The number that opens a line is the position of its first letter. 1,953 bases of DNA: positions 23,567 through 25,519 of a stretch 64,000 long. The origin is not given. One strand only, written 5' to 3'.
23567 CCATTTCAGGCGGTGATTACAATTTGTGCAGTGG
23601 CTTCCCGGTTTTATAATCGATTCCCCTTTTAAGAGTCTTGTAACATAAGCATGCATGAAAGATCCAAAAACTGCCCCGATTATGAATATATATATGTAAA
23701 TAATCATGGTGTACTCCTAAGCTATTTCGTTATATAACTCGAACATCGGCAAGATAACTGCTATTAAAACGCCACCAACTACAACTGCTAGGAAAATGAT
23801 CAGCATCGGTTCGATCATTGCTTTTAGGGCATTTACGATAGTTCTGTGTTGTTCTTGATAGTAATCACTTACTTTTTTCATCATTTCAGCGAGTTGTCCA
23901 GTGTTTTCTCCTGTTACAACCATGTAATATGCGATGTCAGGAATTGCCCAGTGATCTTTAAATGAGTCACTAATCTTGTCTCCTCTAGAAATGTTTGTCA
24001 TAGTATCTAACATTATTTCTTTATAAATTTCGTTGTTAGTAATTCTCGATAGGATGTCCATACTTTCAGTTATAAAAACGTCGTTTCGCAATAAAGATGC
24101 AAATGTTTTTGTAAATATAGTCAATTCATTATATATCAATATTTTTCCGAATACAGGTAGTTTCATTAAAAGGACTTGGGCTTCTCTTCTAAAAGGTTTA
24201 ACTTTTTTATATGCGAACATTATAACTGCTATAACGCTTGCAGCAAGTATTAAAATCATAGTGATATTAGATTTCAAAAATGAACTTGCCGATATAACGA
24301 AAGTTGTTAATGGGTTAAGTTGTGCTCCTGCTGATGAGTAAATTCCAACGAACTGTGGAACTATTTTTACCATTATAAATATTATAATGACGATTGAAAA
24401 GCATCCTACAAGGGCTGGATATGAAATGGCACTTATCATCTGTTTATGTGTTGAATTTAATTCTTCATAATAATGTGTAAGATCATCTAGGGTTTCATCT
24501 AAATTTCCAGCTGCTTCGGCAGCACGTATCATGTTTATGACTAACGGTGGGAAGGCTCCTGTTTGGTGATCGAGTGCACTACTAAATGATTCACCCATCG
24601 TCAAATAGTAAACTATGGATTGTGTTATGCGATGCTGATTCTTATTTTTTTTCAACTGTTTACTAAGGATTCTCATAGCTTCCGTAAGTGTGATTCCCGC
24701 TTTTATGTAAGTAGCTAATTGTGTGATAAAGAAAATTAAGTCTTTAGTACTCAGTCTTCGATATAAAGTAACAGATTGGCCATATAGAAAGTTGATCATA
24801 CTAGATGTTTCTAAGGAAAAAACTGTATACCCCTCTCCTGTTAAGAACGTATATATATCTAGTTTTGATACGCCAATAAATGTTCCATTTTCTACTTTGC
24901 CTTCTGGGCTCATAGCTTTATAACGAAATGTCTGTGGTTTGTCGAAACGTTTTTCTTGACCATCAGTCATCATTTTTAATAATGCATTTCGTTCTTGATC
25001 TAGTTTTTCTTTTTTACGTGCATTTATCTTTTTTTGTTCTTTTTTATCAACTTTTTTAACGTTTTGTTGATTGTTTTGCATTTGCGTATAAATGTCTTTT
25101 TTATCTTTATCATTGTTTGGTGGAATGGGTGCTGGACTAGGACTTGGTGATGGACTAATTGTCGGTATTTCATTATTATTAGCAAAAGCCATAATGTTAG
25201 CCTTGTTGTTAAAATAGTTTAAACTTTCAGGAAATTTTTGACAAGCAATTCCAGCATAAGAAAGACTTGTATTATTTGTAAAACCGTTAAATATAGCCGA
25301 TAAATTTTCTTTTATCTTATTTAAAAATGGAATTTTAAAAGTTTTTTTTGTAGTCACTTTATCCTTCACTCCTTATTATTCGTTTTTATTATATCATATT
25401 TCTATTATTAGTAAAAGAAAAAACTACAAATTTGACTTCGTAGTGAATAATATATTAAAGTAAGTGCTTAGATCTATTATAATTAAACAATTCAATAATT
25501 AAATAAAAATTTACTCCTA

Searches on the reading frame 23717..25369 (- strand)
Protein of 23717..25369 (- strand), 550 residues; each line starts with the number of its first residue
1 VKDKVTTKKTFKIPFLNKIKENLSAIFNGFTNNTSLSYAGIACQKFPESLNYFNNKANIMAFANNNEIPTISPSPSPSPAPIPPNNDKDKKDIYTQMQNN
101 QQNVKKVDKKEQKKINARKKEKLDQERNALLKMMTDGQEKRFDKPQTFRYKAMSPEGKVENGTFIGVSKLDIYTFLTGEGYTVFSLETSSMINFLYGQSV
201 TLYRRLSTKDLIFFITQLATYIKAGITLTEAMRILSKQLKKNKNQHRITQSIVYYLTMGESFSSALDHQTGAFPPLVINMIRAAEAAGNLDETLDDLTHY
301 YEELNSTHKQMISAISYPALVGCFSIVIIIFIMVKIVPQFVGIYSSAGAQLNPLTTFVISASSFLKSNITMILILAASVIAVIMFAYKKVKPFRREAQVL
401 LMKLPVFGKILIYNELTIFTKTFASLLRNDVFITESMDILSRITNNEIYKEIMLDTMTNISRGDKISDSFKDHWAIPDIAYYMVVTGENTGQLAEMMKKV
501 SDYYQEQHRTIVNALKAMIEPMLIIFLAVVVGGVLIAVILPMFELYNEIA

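Call 62: search_protein_families(library=pfam, proteins=[window:23717-25369:-], max_evalue=0.00001)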
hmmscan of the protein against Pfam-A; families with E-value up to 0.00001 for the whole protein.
window:23717-25369:- (550 aa): 1 family
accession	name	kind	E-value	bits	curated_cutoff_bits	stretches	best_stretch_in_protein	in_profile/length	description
PF00482.28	T2SSF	-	9.1e-52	174.7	25.2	2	214-338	1-125/125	Type II secretion system (T2SS), protein F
